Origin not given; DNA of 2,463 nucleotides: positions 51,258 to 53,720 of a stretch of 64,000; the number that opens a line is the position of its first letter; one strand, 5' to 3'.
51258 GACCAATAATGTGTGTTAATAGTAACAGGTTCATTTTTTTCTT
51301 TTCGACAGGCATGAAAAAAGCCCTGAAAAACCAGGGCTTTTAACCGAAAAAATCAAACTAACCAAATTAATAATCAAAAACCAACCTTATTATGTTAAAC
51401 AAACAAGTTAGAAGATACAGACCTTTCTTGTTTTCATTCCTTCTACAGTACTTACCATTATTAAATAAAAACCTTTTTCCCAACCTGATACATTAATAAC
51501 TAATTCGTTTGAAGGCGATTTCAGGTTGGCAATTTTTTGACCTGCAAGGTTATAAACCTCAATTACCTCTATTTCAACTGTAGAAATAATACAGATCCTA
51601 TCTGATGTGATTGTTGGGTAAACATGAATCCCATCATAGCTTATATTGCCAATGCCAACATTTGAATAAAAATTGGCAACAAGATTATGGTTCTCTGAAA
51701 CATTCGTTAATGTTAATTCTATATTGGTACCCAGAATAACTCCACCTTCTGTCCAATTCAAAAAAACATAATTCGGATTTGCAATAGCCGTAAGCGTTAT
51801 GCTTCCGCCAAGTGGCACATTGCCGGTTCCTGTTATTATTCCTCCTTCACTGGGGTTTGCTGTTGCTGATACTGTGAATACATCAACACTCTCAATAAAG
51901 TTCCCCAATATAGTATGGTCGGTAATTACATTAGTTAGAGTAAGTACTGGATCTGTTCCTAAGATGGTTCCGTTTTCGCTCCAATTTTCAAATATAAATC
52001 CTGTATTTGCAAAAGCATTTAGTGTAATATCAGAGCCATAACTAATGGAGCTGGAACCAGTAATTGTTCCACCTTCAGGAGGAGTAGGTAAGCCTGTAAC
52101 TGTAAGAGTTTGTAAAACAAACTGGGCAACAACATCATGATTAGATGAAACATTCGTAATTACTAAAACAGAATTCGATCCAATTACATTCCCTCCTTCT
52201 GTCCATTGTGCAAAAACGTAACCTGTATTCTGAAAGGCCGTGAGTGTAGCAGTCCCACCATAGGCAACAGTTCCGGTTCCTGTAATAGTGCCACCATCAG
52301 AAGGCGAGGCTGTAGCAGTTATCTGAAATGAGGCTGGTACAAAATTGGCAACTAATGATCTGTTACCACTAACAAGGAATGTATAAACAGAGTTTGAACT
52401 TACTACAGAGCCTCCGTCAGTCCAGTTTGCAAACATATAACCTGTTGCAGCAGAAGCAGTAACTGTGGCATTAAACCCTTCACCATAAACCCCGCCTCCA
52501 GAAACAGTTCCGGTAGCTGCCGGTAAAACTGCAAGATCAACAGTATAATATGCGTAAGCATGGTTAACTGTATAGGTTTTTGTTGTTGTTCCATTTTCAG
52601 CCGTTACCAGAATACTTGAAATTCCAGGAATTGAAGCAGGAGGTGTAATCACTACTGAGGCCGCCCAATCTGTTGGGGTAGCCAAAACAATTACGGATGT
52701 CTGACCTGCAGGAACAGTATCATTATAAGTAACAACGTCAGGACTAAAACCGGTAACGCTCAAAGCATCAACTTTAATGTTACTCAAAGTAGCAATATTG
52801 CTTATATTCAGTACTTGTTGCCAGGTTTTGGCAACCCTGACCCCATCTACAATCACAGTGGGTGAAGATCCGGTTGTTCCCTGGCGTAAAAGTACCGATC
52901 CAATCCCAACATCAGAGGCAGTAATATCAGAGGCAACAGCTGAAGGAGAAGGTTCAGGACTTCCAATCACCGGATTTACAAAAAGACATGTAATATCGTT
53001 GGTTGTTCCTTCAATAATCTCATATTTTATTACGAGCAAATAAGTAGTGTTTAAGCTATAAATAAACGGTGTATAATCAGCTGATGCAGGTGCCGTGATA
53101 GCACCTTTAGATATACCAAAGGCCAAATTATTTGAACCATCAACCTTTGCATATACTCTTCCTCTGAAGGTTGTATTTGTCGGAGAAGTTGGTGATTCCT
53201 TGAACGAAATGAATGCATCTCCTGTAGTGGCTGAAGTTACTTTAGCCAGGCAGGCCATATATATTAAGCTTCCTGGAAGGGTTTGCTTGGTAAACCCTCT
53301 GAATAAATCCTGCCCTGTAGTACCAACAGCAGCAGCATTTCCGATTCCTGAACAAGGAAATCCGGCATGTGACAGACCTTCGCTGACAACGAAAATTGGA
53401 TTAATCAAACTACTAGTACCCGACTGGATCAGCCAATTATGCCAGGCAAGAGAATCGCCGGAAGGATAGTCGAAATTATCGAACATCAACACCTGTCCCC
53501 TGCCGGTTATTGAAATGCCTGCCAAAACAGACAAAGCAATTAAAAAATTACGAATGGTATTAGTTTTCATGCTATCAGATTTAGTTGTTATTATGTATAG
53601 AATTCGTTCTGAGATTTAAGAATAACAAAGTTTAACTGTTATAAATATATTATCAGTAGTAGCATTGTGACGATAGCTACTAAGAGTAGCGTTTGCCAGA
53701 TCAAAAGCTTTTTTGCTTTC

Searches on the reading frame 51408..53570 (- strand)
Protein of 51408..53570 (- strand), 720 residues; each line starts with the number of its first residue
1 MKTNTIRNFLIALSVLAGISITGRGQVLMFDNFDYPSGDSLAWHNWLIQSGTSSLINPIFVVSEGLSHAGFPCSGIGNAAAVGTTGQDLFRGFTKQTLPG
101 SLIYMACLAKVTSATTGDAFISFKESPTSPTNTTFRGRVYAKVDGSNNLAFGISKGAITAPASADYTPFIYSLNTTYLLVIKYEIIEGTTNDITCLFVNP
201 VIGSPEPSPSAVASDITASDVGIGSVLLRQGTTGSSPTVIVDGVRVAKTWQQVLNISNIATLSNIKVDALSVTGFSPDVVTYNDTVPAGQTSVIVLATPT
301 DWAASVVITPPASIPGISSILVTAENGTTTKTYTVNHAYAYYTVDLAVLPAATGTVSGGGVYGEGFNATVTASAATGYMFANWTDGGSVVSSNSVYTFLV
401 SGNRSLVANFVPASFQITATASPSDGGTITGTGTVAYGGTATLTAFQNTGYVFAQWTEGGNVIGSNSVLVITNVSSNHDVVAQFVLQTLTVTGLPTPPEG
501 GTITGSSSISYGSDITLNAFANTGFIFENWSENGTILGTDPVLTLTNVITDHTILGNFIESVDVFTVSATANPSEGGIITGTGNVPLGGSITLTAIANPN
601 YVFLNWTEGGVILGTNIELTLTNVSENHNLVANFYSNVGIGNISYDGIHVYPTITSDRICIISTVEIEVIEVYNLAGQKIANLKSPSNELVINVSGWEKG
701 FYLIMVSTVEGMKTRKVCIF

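Call 27: find_encoding_contigs(protein=window:51408-53570:-, flank=10000, max_places=8)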
Protein window:51408-53570:- (720 aa): 2 contigs read that carry it; 2 places shown.
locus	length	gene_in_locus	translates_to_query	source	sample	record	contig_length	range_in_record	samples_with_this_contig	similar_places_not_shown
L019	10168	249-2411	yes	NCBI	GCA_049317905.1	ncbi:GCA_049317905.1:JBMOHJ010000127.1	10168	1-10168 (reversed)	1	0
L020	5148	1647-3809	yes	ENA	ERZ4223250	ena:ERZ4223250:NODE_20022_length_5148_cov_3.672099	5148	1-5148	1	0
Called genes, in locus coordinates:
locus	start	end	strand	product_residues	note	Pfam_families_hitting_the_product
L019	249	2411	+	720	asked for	PF09479:Flg_new (faint), PF18998:Flg_new_2, PF18962:Por_Secre_tail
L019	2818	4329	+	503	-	PF12733:Cadherin-like (weak), PF18962:Por_Secre_tail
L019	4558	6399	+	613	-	PF02837:Glyco_hydro_2_N, PF22666:Glyco_hydro_2_N2 (weak), PF00703:Glyco_hydro_2, PF02836:Glyco_hydro_2_C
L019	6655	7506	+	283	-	PF00106:adh_short, PF13561:adh_short_C2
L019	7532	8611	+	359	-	PF00294:PfkB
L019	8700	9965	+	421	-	PF09861:Lar_N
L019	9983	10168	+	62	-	?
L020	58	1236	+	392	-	PF02518:HATPase_c, PF00072:Response_reg, PF12833:HTH_18, PF00165:HTH_AraC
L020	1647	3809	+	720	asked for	PF09479:Flg_new (faint), PF18998:Flg_new_2, PF18962:Por_Secre_tail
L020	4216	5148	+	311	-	?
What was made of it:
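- On T9SS type A CTD cargo protein: Two neighbouring genes (49490-51001 and 51408-53570) also carry Por_Secre_tail (call 27), which implies a T9SS in this organism.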
